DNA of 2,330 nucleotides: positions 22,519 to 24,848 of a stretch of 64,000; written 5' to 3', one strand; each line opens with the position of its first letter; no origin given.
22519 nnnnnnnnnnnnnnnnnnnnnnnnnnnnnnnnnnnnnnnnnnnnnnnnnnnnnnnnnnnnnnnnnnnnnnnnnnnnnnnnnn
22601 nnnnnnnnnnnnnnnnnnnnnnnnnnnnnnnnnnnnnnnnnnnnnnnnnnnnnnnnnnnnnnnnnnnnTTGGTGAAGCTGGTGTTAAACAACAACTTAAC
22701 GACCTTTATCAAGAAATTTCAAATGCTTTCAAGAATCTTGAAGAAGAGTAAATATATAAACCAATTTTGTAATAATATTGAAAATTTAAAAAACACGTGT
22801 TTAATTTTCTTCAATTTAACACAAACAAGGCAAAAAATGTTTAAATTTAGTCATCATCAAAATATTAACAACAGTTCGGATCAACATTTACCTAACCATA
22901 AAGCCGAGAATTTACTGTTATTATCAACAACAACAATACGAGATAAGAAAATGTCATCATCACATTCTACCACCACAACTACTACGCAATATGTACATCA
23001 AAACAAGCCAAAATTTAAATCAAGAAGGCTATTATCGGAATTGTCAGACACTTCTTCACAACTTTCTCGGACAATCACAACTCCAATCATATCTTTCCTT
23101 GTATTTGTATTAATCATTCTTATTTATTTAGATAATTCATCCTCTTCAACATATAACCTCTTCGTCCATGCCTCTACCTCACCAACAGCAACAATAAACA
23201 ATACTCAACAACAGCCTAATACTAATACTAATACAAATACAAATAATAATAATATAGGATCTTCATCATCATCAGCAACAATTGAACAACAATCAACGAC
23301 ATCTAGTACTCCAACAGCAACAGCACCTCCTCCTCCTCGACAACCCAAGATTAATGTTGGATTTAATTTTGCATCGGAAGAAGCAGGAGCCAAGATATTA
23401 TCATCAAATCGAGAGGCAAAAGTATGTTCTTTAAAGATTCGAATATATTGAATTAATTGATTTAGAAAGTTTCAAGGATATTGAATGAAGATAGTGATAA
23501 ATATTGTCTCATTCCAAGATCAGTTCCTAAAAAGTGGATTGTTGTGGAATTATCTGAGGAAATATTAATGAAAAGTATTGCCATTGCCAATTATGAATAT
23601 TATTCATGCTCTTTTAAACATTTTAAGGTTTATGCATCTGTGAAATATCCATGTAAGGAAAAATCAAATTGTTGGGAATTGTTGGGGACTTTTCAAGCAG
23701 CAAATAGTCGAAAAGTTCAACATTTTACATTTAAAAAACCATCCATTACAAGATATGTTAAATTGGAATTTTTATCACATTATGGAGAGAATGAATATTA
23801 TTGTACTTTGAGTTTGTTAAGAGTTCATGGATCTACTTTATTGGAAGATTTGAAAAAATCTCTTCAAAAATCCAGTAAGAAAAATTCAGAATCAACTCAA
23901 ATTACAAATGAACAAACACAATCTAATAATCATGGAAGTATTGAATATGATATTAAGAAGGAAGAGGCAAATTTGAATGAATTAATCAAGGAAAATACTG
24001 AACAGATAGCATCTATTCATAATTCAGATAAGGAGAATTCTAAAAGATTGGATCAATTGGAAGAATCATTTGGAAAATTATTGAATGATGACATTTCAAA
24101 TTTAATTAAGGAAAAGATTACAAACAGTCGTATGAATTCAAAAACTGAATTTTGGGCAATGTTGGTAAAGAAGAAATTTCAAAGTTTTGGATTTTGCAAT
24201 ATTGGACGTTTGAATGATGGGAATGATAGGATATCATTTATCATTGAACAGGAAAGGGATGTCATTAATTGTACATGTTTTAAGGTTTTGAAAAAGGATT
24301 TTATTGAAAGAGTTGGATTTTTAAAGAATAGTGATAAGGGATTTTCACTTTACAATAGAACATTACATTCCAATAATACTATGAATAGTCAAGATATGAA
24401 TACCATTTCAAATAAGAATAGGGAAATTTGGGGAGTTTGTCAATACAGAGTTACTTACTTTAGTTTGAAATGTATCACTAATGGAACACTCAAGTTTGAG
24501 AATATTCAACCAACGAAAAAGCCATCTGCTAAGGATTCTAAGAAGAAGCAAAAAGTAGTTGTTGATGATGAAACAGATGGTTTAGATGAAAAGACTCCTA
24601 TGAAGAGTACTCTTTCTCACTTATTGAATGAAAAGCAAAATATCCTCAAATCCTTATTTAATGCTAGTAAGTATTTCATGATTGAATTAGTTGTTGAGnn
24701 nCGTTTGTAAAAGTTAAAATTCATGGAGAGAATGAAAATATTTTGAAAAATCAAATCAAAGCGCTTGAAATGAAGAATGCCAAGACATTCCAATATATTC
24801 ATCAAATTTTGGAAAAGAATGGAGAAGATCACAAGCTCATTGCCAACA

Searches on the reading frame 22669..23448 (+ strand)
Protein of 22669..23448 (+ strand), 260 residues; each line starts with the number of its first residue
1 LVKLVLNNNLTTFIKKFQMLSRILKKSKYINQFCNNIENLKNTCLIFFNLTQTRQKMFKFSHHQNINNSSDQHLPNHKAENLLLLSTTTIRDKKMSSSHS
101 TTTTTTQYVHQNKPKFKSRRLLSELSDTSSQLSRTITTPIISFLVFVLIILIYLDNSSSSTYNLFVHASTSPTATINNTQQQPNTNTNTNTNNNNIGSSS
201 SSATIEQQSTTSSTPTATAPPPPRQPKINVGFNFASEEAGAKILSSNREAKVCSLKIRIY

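Call 25: search_protein_families(library=pfam, proteins=[window:22669-23448:+], max_evalue=0.01)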
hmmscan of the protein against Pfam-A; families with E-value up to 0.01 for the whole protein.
window:22669-23448:+ (260 aa): 1 family
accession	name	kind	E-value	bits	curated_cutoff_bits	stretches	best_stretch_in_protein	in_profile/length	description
PF02009.21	RIFIN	-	0.0016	18.9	32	1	18-153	178-304/327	Rifin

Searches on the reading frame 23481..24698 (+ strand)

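Call 25: search_protein_families(library=pfam, proteins=[window:23481-24698:+], max_evalue=0.01)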
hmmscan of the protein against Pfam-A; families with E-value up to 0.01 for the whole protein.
window:23481-24698:+ (406 aa): 2 families
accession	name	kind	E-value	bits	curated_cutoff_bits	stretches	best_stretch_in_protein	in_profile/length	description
PF07738.19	Sad1_UNC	-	1.1e-27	97.1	22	1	17-118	28-131/132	Sad1 / UNC-like C-terminal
PF00754.31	F5_F8_type_C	-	1.1e-05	26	28.2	1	15-104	32-119/127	F5/8 type C domain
